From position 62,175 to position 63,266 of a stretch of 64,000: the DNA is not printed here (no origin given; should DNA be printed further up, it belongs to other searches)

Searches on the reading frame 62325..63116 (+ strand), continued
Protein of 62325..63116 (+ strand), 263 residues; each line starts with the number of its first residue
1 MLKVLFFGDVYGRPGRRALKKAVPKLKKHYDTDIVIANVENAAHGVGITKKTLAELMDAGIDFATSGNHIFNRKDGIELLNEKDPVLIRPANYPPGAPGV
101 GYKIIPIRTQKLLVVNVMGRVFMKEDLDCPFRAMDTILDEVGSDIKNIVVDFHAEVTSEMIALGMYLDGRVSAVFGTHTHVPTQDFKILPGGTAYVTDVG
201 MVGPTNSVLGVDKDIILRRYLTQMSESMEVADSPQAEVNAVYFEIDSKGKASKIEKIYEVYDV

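Call 48: search_protein_families(library=pfam, proteins=[P0151, P0152, P0153, P0078, P0156, P0157, P0002, P0003, P0004, P0160], max_evalue=0.1)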
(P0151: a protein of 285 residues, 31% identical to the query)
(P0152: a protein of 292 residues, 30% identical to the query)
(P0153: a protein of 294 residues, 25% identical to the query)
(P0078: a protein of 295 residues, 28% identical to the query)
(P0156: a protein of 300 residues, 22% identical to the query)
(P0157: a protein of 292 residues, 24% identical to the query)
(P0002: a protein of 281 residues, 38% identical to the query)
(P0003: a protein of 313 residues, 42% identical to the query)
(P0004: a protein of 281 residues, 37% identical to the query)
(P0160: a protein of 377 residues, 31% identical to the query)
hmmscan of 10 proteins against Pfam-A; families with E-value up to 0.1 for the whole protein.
P0151 (285 aa): 2 families
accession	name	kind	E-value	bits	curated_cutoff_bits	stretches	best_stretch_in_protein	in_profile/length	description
PF00079.25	Serpin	-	1.5e-05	24.9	27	1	211-273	303-367/370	Serpin (serine protease inhibitor)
PF24821.1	DUF7711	-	0.056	13.6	27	0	241-266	93-118/197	Domain of unknown function (DUF7711)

P0152 (292 aa): 1 family
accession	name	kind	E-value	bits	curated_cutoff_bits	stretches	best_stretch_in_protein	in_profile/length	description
PF00079.25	Serpin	-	8.3e-06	25.7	27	1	213-280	302-368/370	Serpin (serine protease inhibitor)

P0153 (294 aa): 2 families
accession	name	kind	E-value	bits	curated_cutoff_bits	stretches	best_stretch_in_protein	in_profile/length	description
PF00079.25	Serpin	-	4e-06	26.7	27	1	214-278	298-364/370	Serpin (serine protease inhibitor)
PF11123.14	DNA_Packaging_2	-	2.4e-05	24.8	27.5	1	49-79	19-47/79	DNA packaging protein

P0078 (295 aa): 1 family
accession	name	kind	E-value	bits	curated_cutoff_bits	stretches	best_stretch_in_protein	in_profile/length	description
PF00079.25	Serpin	-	1.1e-06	28.6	27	1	218-282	302-366/370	Serpin (serine protease inhibitor)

P0156 (300 aa): 2 families
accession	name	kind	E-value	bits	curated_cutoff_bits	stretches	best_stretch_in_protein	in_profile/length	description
PF00079.25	Serpin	-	2.9e-06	27.2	27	1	219-284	304-365/370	Serpin (serine protease inhibitor)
PF16753.10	Tipalpha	-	0.091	13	26.6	0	20-79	62-118/151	TNF-alpha-Inducing protein of Helicobacter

P0157 (292 aa): 1 family
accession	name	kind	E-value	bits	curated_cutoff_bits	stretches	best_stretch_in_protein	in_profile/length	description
PF00079.25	Serpin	-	1.5e-05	24.9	27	1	215-277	301-365/370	Serpin (serine protease inhibitor)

P0002 (281 aa): 1 family
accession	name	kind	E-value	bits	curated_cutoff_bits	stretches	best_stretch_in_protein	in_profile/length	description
PF00079.25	Serpin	-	0.00062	19.5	27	1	202-268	297-363/370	Serpin (serine protease inhibitor)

P0003 (313 aa): 1 family
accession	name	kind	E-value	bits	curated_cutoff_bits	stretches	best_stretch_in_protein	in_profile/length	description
PF00079.25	Serpin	-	0.002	17.8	27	1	231-300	293-363/370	Serpin (serine protease inhibitor)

P0004 (281 aa): 1 family
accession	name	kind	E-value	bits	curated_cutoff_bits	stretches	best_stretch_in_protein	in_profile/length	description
PF00079.25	Serpin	-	0.0039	16.9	27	1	205-272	296-366/370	Serpin (serine protease inhibitor)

P0160 (377 aa): 1 family
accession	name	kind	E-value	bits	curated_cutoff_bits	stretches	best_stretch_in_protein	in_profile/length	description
PF00079.25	Serpin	-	2.7e-06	27.3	27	1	302-365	302-364/370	Serpin (serine protease inhibitor)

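Call 52: list_cluster_members(proteins=[P0002, P0003, P0004, P0006, P0007, P0008, P0009, P0010, P0013, P0015])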
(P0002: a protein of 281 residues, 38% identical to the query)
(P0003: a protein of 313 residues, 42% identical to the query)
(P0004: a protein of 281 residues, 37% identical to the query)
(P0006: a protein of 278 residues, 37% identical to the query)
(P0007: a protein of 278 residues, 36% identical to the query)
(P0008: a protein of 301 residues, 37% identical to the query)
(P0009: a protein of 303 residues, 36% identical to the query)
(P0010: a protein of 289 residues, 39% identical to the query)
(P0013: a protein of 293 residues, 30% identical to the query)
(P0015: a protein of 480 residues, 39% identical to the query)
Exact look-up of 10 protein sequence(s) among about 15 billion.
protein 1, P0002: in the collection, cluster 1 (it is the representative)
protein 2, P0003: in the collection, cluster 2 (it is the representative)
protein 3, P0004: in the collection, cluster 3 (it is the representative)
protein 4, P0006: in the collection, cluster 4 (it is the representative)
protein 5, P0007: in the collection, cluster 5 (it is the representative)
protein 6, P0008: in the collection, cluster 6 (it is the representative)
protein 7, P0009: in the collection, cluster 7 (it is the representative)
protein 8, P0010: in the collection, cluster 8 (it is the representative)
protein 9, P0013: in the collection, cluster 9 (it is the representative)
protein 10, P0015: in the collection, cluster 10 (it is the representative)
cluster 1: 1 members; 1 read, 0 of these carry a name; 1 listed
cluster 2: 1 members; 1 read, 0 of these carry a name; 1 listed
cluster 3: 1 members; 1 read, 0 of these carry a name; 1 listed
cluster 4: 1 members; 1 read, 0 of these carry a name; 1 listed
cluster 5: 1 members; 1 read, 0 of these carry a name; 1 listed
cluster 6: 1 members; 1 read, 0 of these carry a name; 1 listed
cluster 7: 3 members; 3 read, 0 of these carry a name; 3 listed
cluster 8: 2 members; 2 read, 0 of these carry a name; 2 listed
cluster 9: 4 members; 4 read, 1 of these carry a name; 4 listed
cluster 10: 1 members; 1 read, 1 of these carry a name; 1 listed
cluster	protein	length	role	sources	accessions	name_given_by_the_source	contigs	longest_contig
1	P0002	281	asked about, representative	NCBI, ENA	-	-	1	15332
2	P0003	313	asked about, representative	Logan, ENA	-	-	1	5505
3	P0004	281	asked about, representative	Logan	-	-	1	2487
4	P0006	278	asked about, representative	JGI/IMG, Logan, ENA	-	-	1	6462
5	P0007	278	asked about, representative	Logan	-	-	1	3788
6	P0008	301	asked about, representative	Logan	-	-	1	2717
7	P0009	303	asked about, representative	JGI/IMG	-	-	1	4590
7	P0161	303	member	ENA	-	-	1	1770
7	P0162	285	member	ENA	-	-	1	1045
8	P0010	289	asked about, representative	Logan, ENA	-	-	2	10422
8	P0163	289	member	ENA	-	-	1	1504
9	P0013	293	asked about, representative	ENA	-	-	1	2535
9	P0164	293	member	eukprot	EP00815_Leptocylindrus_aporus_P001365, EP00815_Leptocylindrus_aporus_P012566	CAMPEP_0116067876 /NCGR_PEP_ID=MMETSP0322-20121206/11325_1 /TAXON_ID=163516 ...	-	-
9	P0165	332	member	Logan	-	-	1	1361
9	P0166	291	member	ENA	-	-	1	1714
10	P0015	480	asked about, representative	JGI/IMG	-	hypothetical protein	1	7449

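Call 56: find_related_loci(query=P0001, collection=genome_contigs, flank=6000)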
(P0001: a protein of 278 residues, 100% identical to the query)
Query P0001 (278 aa) in genome_contigs; peptide patterns used: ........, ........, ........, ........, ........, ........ (x = any residue, [..] = any of these).
46 stretches matched a pattern, but none encodes a relative of the query by tblastn (E <= 1e-3).

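Call 57: find_related_loci(query=P0001, collection=metagenome_contigs, flank=6000)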
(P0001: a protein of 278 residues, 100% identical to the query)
Query P0001 (278 aa) in metagenome_contigs; peptide patterns used: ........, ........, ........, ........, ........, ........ (x = any residue, [..] = any of these).
107 stretches matched a pattern, but none encodes a relative of the query by tblastn (E <= 1e-3).
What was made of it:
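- Tried and rejected: P0001 alone found no relative in either collection (calls 56, 57).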

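Call 60: list_cluster_members(proteins=[P0019, P0021, P0023, P0026, P0029, P0032, P0037, P0041, P0046, P0055])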
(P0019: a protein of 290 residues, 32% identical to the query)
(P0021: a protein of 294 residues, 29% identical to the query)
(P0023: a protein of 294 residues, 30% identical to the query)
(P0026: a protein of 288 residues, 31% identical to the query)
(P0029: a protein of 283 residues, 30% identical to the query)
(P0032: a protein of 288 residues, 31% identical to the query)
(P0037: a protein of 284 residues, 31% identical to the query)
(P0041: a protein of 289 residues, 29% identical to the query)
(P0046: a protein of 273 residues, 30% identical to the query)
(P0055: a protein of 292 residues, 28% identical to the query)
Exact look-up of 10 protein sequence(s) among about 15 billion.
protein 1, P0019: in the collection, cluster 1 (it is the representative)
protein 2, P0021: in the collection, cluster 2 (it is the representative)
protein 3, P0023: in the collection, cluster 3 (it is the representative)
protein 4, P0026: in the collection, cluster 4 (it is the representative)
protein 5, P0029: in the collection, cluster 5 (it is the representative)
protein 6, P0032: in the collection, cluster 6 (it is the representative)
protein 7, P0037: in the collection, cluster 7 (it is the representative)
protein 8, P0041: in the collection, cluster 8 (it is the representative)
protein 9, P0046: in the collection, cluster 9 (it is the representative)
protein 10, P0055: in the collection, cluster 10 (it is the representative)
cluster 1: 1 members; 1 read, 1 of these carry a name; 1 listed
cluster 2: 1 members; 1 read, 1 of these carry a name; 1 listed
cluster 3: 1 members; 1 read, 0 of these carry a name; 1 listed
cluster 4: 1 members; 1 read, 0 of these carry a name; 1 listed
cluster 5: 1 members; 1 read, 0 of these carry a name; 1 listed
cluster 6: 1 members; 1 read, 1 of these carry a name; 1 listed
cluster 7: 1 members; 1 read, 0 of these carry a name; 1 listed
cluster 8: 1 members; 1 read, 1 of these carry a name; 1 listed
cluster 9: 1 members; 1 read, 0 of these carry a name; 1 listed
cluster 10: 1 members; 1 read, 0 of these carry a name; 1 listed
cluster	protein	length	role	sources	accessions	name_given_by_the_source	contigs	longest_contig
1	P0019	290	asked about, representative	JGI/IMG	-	hypothetical protein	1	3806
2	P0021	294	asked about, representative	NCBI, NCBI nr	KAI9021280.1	hypothetical protein DFJ74DRAFT_120331 [Hyaloraphidium curvatum]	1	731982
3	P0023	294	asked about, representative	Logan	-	-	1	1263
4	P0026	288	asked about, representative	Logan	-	-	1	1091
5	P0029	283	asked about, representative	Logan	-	-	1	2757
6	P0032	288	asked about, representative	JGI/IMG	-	hypothetical protein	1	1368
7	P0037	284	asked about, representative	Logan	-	-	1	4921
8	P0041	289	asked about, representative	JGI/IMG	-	hypothetical protein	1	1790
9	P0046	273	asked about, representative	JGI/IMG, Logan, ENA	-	-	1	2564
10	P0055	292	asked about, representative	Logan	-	-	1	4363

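Call 61: find_encoding_contigs(protein=P0002, flank=8000, max_places=3)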
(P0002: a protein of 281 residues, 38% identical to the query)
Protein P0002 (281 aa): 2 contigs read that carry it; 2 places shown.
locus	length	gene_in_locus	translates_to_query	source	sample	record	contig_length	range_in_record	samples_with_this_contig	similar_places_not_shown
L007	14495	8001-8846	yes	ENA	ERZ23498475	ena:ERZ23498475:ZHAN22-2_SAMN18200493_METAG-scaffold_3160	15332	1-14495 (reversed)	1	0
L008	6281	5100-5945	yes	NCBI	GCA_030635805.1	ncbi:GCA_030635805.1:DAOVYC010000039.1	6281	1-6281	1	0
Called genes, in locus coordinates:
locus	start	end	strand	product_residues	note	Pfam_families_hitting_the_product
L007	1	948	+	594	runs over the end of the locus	?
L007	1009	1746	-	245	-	-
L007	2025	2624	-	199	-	PF16320:Ribosomal_L12_N, PF00542:Ribosomal_L12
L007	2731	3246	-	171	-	PF00466:Ribosomal_L10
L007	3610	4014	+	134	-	PF00075:RNase_H, PF13456:RVT_3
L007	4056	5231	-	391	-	PF01098:FTSW_RODA_SPOVE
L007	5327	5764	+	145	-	PF01252:Peptidase_A8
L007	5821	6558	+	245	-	-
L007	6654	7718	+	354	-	PF01979:Amidohydro_1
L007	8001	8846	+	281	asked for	-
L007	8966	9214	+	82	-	-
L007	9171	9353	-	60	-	-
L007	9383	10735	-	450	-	PF01743:PolyA_pol, PF12627:PolyA_pol_RNAbd, PF01966:HD (weak), PF13735:tRNA_NucTran2_2 (faint)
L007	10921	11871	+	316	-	PF00579:tRNA-synt_1b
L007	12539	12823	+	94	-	PF01541:GIY-YIG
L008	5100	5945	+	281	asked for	-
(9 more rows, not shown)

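Call 62: find_encoding_contigs(protein=P0157, flank=7000, max_places=2)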
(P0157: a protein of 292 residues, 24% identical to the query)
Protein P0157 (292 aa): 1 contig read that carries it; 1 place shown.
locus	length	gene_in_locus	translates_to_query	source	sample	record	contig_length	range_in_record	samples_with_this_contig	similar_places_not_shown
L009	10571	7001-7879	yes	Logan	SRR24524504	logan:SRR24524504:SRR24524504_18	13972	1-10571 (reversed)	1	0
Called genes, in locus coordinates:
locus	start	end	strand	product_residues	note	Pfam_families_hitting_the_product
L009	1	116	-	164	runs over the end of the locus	-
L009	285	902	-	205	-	-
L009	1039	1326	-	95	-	PF00216:Bac_DNA_binding, PF18291:HU-HIG, PF18175:HU-CCDC81_bac_2 (faint)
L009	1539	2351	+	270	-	PF01026:TatD_DNase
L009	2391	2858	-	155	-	PF04307:YdjM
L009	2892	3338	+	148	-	-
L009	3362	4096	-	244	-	-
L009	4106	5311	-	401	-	PF08486:SpoIID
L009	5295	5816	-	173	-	PF00075:RNase_H, PF13456:RVT_3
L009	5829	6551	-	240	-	PF24481:CT398_CC, PF02591:Zn_ribbon_9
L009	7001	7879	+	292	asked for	PF00079:Serpin (weak)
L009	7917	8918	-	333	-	PF00044:Gp_dh_N, PF02800:Gp_dh_C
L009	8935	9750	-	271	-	PF01261:AP_endonuc_2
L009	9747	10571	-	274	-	?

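Call 63: find_encoding_contigs(protein=P0158, flank=7000, max_places=2)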
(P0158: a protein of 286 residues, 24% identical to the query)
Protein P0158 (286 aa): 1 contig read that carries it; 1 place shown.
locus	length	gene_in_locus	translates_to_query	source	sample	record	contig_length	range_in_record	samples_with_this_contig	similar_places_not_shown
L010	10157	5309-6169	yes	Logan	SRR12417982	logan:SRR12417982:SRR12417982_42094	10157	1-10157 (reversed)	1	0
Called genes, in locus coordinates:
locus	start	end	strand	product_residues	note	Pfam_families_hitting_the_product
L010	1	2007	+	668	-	?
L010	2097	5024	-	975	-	PF00133:tRNA-synt_1, PF09334:tRNA-synt_1g, PF01406:tRNA-synt_1e (faint), PF09334:tRNA-synt_1g (weak), PF08264:Anticodon_1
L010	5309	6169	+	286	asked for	-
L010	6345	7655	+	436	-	PF00089:Trypsin (weak)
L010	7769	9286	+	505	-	-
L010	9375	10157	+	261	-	?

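Call 64: find_encoding_contigs(protein=P0010, flank=6000, max_places=2)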
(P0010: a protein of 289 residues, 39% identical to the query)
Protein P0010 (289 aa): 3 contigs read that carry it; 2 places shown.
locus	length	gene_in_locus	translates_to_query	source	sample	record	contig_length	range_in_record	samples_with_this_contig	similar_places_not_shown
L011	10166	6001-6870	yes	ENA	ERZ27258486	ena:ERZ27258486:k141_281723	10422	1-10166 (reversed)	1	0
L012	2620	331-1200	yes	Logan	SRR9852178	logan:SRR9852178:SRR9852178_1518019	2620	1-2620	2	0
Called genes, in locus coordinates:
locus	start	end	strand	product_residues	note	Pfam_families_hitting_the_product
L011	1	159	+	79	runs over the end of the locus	PF07866:DUF1653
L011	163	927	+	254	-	PF01177:Asp_Glu_race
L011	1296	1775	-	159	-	-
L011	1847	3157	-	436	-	PF01551:Peptidase_M23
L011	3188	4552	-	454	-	PF00749:tRNA-synt_1c, PF19269:Anticodon_2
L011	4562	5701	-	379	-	PF03033:Glyco_transf_28, PF04101:Glyco_tran_28_C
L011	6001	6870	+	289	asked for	-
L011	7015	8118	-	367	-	PF01098:FTSW_RODA_SPOVE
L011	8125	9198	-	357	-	PF00953:Glycos_transf_4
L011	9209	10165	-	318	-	?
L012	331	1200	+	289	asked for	-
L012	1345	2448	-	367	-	PF01098:FTSW_RODA_SPOVE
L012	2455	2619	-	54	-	?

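Call 65: find_encoding_contigs(protein=P0006, flank=6000, max_places=2)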
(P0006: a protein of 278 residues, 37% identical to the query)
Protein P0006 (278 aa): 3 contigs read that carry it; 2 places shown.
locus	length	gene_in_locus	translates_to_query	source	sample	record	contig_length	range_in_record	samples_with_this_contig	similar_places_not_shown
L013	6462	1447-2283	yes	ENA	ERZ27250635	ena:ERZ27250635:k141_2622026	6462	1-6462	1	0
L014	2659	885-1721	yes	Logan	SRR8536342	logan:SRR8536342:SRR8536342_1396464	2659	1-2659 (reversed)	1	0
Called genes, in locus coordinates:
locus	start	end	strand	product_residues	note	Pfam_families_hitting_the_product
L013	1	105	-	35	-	?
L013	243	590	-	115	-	-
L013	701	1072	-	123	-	-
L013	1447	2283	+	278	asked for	-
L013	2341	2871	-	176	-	-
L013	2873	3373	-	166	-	-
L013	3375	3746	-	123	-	-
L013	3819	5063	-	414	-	PF12704:MacB_PCD, PF02687:FtsX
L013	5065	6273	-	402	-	PF12704:MacB_PCD, PF02687:FtsX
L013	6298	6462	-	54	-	?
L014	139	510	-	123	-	-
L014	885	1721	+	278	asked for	-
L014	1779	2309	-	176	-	-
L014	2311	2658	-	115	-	?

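Call 72: fold_search(model_id=the predicted structure, library=viral)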
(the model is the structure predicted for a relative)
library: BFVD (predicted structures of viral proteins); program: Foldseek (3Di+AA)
matches with E <= 10: 268; with E <= 0.001: 26
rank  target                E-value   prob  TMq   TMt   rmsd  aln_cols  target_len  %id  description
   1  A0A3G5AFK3            7.1e-10  1.00  0.56  0.43   8.2       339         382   11  Serpin domain-containing protein [Hyperionvirus sp.]
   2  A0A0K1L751            8.9e-10  1.00  0.63  0.56   7.0       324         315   12  ORF_045R [Scale drop disease virus]
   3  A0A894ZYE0            5.0e-09  1.00  0.62  0.52   7.8       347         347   11  (no name in the UniProt tables at hand)
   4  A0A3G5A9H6            1.0e-08  1.00  0.62  0.53   6.4       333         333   10  Serpin family protein [Hyperionvirus sp.]
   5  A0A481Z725            1.6e-08  1.00  0.67  0.31   6.9       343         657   14  Sine oculis-binding protein [Pithovirus LCPAC201]
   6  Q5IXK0                3.7e-08  1.00  0.50  0.31  11.1       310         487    9  MPXV-WRAIR169 [Monkeypox virus]
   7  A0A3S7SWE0            4.9e-08  1.00  0.56  0.43   7.7       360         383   10  (no name in the UniProt tables at hand)
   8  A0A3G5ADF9            1.2e-07  1.00  0.61  0.35   7.8       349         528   11  Serpin [Satyrvirus sp.]
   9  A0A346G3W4            7.0e-07  1.00  0.52  0.45   8.4       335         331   10  (no name in the UniProt tables at hand)
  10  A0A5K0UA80            1.4e-06  1.00  0.54  0.38   9.1       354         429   11  Serpin [Yasminevirus sp. GU-2018]
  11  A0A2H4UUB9            2.0e-06  1.00  0.54  0.34   7.5       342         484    9  Serine proteinase inhibitor [Bodo saltans virus]
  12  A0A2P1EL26            2.3e-06  1.00  0.57  0.42   8.3       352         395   10  Serine proteinase inhibitor [Moumouvirus australiensis]
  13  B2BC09                2.3e-06  1.00  0.50  0.40   7.7       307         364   11  Serine protease inhibitor 3 [Vaccinia virus]
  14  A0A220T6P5            2.7e-06  1.00  0.57  0.51   7.5       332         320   12  Serpin 2 [Eptesipox virus]
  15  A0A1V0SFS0            3.3e-06  1.00  0.61  0.43   6.3       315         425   10  Serpin domain-containing protein [Hokovirus HKV1]
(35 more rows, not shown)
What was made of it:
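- The viral structure library also returns serpins, including the 273-aa myxoma virus M152R (call 72).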

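Call 76: search_protein_families(library=pfam, proteins=[L010:6345-7652:+, L010:7769-9283:+, L010:1-2007:+, L010:9375-10157:+], max_evalue=0.01)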
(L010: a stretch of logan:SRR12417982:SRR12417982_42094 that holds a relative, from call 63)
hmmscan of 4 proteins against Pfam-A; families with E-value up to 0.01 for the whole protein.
L010:6345-7652:+ (436 aa): 2 families
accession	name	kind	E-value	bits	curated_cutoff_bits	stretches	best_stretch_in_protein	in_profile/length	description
PF00089.32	Trypsin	-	1.5e-06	28.6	20.6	1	106-287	14-199/220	Trypsin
PF13365.12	Trypsin_2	-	6.3e-05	24.2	27.6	1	121-265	1-135/144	Trypsin-like peptidase domain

L010:7769-9283:+ (505 aa): 0 families

L010:1-2007:+ (668 aa): 1 family
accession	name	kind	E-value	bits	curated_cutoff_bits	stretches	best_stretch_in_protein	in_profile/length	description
PF00226.36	DnaJ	-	6.9e-06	26.5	27.8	1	169-246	1-63/63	DnaJ domain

L010:9375-10157:+ (261 aa): 1 family
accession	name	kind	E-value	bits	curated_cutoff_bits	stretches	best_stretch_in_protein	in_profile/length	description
PF00443.35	UCH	-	1.5e-16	61.2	23.9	1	32-250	1-178/254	Ubiquitin carboxyl-terminal hydrolase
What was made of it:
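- One relative sits directly upstream of a trypsin-family protease gene on the same strand (calls 63, 76). One relative is adjacent to a trypsin-family gene (calls 63, 76).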

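Call 78: search_protein_families(library=pfam, proteins=[P0015, P0065, P0044, P0025, P0072, P0086, P0094, P0017, P0027, P0114], max_evalue=0.01)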
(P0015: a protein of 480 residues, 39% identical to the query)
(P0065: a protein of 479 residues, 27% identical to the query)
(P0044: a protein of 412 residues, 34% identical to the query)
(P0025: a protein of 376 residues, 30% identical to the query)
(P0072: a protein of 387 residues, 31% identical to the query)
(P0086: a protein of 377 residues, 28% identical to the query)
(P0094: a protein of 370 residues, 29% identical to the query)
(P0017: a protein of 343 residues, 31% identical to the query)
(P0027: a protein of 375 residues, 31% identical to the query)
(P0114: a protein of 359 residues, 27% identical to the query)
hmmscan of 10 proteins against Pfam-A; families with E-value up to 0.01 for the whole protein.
P0015 (480 aa): 0 families

P0065 (479 aa): 1 family
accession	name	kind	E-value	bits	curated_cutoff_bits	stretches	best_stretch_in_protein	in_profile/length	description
PF21980.2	MksE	-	0.0072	17.1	27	0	35-87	65-123/163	Condensin complex protein MksE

P0044 (412 aa): 1 family
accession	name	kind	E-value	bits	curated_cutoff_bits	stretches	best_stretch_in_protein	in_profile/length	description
PF00079.25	Serpin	-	2.3e-05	24.2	27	1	329-398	299-366/370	Serpin (serine protease inhibitor)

P0025 (376 aa): 1 family
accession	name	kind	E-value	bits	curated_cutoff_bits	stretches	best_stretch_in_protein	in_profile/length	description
PF00079.25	Serpin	-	9.4e-07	28.8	27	1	292-363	297-366/370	Serpin (serine protease inhibitor)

P0072 (387 aa): 1 family
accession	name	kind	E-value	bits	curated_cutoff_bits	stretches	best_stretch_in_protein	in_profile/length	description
PF00079.25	Serpin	-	3.1e-07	30.4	27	1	305-372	301-367/370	Serpin (serine protease inhibitor)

P0086 (377 aa): 1 family
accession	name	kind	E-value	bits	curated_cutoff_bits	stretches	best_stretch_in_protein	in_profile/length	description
PF00079.25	Serpin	-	4.1e-05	23.4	27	1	298-364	300-365/370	Serpin (serine protease inhibitor)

P0094 (370 aa): 1 family
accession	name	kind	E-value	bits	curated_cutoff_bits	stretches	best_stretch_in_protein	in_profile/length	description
PF00079.25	Serpin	-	8.4e-08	32.3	27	1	288-358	298-367/370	Serpin (serine protease inhibitor)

P0017 (343 aa): 0 families

P0027 (375 aa): 2 families
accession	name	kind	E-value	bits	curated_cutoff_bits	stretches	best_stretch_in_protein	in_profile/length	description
PF00542.24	Ribosomal_L12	-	9.5e-11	42.3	25.9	1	310-374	2-66/67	Ribosomal protein L7/L12 C-terminal domain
PF00079.25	Serpin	-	1.6e-05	24.8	27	1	212-278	302-367/370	Serpin (serine protease inhibitor)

P0114 (359 aa): 0 families
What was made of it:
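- On Serpin superfamily (Pfam PF00079 / MEROPS I4): Relatives score 17-32 bits and some pass the threshold (calls 48, 78).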

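Call 82: search_protein_families(library=padloc, proteins=[P0001, P0002, P0010, P0156, P0158, P0021], max_evalue=0.01)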
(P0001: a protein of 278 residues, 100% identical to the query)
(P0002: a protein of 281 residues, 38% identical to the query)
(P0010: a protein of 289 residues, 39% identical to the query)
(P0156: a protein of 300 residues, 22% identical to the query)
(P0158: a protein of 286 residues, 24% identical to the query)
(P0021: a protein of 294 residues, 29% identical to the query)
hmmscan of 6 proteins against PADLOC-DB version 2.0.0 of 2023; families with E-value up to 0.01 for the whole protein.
P0001 (278 aa): 0 families

P0002 (281 aa): 0 families

P0010 (289 aa): 0 families

P0156 (300 aa): 0 families

P0158 (286 aa): 0 families

P0021 (294 aa): 0 families

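Call 83: search_protein_families(library=phrogs, proteins=[P0001, P0002, P0010, P0156, P0158, P0021], max_evalue=0.01)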
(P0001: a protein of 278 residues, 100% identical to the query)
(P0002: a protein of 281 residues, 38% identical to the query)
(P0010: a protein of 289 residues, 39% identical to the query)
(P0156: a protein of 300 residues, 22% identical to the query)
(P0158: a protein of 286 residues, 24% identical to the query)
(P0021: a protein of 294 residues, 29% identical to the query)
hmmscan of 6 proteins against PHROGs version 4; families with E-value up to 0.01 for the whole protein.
P0001 (278 aa): 0 families

P0002 (281 aa): 0 families

P0010 (289 aa): 0 families

P0156 (300 aa): 0 families

P0158 (286 aa): 0 families

P0021 (294 aa): 0 families

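Call 84: find_encoding_contigs(protein=P0021, flank=8000, max_places=2)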
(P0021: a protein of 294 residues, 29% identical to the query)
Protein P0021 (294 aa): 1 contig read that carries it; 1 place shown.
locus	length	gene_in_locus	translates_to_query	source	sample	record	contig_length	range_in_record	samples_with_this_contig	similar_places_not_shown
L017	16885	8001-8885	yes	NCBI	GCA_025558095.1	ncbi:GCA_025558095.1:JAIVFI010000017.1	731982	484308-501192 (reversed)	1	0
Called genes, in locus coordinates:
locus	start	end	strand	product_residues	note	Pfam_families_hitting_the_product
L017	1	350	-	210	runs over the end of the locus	PF07742:BTG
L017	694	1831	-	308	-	PF08610:Pex16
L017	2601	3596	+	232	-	-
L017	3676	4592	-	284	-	PF15375:FSAF1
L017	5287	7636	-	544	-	PF00067:p450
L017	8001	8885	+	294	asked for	PF00079:Serpin (weak)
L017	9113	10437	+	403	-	PF14226:DIOX_N, PF03171:2OG-FeII_Oxy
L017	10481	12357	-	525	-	-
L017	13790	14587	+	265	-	PF03737:RraA-like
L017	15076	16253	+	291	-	-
